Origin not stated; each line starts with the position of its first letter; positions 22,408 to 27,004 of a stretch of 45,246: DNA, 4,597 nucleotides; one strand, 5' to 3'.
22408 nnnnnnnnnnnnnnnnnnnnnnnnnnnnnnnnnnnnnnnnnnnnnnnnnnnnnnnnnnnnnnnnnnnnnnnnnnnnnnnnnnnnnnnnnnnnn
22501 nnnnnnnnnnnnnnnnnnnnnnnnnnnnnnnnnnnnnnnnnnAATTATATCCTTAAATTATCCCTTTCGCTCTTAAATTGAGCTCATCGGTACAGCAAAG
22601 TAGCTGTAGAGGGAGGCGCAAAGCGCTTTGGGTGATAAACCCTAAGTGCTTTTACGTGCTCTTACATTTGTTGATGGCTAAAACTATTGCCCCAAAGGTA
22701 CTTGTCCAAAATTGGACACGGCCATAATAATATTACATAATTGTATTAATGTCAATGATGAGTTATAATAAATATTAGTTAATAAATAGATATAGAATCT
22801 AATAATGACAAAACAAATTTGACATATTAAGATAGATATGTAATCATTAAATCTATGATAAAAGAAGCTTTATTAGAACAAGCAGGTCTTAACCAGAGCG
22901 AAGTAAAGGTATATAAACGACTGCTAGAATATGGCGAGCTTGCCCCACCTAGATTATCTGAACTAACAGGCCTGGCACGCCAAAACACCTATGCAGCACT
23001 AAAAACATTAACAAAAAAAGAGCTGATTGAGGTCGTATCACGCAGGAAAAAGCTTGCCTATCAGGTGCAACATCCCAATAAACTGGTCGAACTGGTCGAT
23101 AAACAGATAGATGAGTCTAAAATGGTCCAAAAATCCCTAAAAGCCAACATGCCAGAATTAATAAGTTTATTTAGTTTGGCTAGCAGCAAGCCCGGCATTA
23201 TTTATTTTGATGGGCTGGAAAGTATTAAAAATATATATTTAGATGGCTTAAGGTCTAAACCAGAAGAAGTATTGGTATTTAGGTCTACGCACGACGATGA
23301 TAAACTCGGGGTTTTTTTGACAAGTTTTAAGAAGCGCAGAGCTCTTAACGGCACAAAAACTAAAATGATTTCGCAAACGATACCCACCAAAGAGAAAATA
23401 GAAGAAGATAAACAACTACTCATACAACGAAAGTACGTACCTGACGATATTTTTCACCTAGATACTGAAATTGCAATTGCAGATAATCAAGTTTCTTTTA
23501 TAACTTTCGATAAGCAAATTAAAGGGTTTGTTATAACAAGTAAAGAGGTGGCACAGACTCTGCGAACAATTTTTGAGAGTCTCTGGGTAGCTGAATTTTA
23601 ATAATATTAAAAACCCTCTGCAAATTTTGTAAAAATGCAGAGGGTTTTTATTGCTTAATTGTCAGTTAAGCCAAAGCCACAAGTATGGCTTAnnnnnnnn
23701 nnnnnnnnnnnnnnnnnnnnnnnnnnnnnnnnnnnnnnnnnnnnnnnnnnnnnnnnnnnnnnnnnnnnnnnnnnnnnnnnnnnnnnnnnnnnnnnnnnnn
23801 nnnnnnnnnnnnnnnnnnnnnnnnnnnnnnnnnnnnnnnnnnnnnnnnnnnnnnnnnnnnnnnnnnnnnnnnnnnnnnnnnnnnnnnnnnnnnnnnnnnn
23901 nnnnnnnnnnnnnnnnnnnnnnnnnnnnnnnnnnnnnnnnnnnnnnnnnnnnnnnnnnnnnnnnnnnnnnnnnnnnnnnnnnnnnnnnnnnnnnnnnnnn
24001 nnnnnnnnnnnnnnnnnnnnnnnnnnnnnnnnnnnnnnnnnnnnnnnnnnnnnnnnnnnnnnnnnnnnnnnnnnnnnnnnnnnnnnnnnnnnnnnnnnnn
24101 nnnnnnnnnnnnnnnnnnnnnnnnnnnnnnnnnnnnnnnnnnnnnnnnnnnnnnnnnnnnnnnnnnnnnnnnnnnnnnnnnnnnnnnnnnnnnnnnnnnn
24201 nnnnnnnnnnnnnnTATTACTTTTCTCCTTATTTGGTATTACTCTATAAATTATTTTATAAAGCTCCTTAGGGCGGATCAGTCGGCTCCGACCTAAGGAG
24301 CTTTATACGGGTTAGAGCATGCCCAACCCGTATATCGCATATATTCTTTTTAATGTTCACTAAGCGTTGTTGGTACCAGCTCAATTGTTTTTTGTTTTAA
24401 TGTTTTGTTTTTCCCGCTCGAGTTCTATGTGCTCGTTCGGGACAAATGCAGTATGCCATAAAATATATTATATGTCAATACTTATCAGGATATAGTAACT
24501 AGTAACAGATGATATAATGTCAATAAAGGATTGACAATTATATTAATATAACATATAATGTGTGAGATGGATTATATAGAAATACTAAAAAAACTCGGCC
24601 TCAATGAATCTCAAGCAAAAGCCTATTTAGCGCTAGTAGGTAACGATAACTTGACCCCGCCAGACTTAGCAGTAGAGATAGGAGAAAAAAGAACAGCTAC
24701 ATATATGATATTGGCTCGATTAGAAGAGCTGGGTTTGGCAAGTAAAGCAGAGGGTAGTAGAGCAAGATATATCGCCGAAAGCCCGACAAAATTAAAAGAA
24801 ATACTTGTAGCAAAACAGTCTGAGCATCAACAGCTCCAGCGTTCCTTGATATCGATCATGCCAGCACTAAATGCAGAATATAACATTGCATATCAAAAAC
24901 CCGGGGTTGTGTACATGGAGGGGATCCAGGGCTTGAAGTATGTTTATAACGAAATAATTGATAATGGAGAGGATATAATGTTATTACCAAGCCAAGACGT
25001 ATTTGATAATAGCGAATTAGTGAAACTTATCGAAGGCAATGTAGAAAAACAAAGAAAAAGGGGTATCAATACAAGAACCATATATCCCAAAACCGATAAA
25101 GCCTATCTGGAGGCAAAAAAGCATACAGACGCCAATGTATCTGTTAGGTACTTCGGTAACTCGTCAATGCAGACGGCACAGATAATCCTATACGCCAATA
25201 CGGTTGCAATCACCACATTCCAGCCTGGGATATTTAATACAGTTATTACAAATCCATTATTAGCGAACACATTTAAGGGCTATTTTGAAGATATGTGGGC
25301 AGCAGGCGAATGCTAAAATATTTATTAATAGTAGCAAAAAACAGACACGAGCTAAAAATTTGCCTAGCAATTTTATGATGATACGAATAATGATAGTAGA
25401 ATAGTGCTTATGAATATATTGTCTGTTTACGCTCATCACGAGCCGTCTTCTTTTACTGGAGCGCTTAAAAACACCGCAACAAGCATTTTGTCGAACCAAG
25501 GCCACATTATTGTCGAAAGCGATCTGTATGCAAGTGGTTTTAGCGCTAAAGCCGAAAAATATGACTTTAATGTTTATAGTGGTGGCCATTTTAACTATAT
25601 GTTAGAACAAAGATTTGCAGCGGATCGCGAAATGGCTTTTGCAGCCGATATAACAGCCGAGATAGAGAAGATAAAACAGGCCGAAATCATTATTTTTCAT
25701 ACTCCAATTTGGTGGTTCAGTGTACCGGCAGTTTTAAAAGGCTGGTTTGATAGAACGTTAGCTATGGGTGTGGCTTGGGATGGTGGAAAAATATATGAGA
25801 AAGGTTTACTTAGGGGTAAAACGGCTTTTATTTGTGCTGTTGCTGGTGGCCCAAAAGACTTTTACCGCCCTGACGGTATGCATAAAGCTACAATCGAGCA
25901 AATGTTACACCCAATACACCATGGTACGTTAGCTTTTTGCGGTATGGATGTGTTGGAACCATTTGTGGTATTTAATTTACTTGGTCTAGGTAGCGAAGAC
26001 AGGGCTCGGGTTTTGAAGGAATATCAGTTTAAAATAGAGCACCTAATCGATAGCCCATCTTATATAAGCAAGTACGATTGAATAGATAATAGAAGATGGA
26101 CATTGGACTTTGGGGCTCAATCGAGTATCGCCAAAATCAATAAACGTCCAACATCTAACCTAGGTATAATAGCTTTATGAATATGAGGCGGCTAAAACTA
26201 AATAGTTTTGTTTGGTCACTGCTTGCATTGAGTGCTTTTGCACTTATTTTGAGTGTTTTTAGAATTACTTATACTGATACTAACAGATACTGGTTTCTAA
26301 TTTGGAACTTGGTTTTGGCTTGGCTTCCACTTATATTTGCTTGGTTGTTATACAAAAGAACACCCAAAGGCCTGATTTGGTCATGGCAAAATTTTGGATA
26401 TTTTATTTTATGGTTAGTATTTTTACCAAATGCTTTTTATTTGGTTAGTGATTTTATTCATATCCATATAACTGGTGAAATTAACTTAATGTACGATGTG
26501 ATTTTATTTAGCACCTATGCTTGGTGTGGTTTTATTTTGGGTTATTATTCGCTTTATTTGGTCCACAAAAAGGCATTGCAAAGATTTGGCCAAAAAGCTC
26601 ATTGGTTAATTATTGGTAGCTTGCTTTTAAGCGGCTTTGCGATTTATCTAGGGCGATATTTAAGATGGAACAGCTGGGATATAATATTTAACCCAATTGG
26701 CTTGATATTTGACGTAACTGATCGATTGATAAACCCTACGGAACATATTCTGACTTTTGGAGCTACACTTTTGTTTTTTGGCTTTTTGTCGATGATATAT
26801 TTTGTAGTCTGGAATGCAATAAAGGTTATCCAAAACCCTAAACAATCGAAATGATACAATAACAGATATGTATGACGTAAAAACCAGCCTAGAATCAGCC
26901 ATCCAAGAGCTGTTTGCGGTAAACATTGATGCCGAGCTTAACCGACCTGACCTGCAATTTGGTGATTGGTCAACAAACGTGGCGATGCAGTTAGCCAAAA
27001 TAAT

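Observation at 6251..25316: Four-fold iterated module next to tRNA-Ser: TrmB-type regulator divergent from an orphan-gene operon (candidate undescribed system)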

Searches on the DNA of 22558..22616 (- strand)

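Call 102: build_rna_model(alignment_id=A9, structure=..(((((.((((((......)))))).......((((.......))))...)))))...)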
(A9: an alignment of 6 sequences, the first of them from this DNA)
Model R1 built from alignment A9 (6 sequences, 59 columns); structure: as given.
model positions 59; base pairs 15; branch points 1; effective number of sequences 4.41; information 0.946 bits per position. Calibrated on 0.2 Mb of random sequence (short: E-values are rough).
structure used (alignment columns):
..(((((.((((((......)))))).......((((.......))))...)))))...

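Call 104: search_with_rna_model(model_id=R1, sources=[window, L004, L005, L006, L007, L008, L009, L010, L011, L012, L013, L014, L015, L016, L017, L018, L019, L020, L021, L022, L023, L024, L025, L026, L027, L028, L029, L030, L031, L032, L033, L034, L035, L036, L037, L038, L039, L040, L041, L042, L043, L044, L045, L046, L047, L048, L049, L050, L051, L052, L053, L054, L055, L056, L057, L058, L059, L060, L061, L062, L063, L064, L065, L066, L067, L068, L069, L070, L071, L072, L073, L074, L075, L076, L077, L078, L079, L080, L081, L082, L083, L084, L086, L087, L088, L089, L090, L091, L092, L093, L094], max_evalue=1, make_alignment=true)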
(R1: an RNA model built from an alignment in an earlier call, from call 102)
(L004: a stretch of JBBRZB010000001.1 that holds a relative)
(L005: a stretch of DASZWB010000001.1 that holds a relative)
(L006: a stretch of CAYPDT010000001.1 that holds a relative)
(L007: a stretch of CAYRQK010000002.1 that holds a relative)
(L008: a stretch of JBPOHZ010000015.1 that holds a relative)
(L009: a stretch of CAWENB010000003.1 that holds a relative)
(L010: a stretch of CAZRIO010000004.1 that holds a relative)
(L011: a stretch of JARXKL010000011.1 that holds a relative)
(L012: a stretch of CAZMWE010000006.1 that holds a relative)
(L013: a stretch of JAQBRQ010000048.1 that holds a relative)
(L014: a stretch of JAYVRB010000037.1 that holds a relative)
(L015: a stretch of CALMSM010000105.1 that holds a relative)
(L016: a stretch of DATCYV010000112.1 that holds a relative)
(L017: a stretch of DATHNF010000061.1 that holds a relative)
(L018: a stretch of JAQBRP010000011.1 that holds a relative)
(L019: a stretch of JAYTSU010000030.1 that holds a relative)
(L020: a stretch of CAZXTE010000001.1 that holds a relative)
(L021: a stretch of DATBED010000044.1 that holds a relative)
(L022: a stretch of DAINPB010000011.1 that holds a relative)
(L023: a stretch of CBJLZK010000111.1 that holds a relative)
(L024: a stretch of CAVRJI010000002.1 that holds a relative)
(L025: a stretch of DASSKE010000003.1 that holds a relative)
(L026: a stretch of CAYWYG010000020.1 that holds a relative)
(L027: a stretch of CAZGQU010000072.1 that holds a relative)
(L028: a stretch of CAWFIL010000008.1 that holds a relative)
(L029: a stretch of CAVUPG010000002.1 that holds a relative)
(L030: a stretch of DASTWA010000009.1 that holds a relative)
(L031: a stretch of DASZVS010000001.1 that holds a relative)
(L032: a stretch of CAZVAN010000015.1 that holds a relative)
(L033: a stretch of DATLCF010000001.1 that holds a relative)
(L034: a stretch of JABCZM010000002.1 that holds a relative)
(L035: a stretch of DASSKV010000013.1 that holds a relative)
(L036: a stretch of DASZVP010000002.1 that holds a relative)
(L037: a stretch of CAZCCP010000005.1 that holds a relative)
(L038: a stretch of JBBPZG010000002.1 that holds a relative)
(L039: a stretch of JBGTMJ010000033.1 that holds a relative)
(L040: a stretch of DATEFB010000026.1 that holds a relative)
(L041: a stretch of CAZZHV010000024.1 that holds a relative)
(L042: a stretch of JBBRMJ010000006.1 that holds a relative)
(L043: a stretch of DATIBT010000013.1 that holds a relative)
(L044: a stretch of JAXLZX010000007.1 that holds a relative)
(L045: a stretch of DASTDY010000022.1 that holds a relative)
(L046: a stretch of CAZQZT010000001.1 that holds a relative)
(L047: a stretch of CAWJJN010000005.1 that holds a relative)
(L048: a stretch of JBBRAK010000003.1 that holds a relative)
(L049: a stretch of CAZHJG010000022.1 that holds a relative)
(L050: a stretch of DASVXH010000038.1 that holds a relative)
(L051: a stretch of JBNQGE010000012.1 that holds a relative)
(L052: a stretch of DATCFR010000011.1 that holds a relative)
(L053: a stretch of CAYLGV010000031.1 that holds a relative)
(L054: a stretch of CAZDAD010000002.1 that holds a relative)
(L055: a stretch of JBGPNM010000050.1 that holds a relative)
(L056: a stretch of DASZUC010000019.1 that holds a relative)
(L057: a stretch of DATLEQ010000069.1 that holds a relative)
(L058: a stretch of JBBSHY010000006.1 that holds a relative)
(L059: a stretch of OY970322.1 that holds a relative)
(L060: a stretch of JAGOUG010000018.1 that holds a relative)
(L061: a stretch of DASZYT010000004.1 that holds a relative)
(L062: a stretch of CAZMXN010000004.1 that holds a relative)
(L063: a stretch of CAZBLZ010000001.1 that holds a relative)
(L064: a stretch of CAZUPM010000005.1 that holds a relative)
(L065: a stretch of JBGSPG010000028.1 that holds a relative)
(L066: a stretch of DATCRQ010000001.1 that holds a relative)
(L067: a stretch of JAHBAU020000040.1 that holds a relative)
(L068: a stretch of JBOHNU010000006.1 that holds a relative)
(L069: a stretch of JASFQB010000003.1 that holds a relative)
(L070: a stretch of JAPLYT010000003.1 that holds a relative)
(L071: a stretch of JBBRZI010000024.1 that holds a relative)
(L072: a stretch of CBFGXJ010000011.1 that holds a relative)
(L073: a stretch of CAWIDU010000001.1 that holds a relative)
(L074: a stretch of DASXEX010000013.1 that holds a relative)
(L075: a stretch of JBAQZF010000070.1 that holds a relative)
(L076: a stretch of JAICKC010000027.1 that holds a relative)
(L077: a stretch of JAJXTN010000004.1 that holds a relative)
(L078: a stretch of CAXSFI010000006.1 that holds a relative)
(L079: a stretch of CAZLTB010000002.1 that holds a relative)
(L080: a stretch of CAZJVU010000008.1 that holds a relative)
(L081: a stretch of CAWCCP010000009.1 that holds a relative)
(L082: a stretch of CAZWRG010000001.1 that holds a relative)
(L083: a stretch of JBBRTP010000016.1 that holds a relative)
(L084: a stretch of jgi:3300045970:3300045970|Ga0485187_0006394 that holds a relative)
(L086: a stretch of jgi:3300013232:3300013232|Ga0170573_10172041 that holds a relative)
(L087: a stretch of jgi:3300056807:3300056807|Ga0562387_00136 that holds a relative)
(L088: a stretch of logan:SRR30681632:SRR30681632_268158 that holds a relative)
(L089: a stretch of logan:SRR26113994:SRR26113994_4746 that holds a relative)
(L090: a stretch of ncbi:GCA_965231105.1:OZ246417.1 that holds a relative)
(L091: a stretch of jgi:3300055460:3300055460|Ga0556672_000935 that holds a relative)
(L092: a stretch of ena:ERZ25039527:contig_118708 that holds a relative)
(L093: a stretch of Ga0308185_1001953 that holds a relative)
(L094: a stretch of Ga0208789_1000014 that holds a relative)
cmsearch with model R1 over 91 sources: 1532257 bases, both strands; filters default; matches with E-value up to 1: 9.
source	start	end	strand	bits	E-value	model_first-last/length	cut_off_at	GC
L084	7441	7499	+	82.7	1.3e-20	1-59/59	no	0.47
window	22558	22616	-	81.5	2.9e-20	1-59/59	no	0.46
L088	1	56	+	70.3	6.6e-17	4-59/59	5'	0.43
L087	3384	3441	+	68.3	2.7e-16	1-59/59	no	0.53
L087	197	253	-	65.3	2.1e-15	1-59/59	no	0.44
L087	1126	1181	-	60.1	7.5e-14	1-59/59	no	0.34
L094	4081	4139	-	59.9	9.1e-14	1-59/59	no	0.58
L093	623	681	+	41.6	2.6e-08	1-59/59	no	0.53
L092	5480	5535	-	39.8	9.5e-08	1-59/59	no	0.52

Alignment A13: 9 matches aligned to the model, 64 columns, each read 5' to 3' on its own strand. Consensus structure (alignment columns), stored with it:
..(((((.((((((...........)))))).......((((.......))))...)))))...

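Call 118: search_with_rna_model(model_id=R1, sources=[L095, L096, L097, L001, L085], max_evalue=1, filters=off)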
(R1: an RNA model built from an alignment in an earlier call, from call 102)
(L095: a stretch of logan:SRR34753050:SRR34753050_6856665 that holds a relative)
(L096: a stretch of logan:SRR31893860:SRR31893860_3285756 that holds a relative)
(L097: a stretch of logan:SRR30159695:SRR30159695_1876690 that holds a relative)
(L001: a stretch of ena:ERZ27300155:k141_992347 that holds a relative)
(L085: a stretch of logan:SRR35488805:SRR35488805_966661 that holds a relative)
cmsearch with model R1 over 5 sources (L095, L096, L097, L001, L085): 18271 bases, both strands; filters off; matches with E-value up to 1: 1.
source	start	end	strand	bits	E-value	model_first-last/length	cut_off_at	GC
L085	183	223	+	10.8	0.55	1-59/59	no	0.24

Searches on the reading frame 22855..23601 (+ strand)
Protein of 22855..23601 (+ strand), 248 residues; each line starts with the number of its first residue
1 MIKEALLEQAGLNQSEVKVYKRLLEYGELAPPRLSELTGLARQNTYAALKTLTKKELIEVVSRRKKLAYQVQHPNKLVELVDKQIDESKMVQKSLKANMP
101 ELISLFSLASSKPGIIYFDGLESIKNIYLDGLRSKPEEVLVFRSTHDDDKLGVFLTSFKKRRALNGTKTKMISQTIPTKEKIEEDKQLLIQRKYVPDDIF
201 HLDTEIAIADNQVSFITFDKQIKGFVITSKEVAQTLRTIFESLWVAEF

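Call 7: search_protein_families(library=pfam, max_evalue=0.1, proteins=[window:22855-23601:+])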
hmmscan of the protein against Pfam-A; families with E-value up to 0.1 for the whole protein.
window:22855-23601:+ (248 aa): 4 families
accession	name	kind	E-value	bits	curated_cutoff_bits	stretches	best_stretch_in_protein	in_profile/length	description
PF01978.25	TrmB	-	3.8e-11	43.1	25.6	1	7-71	1-64/68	Sugar-specific transcriptional regulator TrmB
PF13412.12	HTH_24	-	0.01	15.8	21.9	1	12-59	1-48/48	Winged helix-turn-helix DNA-binding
PF13545.12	HTH_Crp_2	-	0.042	14.3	27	1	34-79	28-69/70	Crp-like helix-turn-helix domain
PF12802.13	MarR_2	-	0.046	14.3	27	0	28-62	19-54/61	MarR family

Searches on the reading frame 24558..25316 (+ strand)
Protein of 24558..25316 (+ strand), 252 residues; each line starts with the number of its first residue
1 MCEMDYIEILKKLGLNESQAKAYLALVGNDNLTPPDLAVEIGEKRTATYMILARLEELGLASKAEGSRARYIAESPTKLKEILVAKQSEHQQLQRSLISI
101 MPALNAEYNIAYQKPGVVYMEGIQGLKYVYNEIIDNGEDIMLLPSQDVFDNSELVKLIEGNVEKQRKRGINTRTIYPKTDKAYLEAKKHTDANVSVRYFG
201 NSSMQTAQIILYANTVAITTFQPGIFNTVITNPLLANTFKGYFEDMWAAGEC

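Call 7: search_protein_families(library=pfam, max_evalue=0.1, proteins=[window:24558-25316:+])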
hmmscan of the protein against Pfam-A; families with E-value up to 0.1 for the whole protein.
window:24558-25316:+ (252 aa): 3 families
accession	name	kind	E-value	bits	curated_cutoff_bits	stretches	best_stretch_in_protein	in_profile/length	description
PF01978.25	TrmB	-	6.3e-12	45.6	25.6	1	10-76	1-67/68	Sugar-specific transcriptional regulator TrmB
PF09339.16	HTH_IclR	-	0.012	15.8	22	1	32-62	19-49/52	IclR helix-turn-helix domain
PF12802.13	MarR_2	-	0.013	16.1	27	1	22-63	10-52/61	MarR family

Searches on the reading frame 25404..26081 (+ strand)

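Call 7: search_protein_families(library=pfam, max_evalue=0.1, proteins=[window:25404-26081:+])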
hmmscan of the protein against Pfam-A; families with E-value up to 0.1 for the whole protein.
window:25404-26081:+ (225 aa): 3 families
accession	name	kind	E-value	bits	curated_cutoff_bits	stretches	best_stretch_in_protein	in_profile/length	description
PF02525.22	Flavodoxin_2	-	4.7e-45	154.2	27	1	3-207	1-194/198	Flavodoxin-like fold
PF03358.20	FMN_red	-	4.6e-11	43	24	1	3-151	1-119/152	NADPH-dependent FMN reductase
PF12682.12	Flavodoxin_4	-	0.018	15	24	1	81-115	62-96/155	Flavodoxin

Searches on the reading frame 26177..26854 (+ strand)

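Call 7: search_protein_families(library=pfam, max_evalue=0.1, proteins=[window:26177-26854:+])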
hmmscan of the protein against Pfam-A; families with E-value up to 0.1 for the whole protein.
window:26177-26854:+ (225 aa): 1 family
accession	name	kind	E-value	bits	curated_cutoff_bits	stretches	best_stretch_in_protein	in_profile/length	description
PF07099.16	DUF1361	-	3e-36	125.3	25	1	43-198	1-162/169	Protein of unknown function (DUF1361)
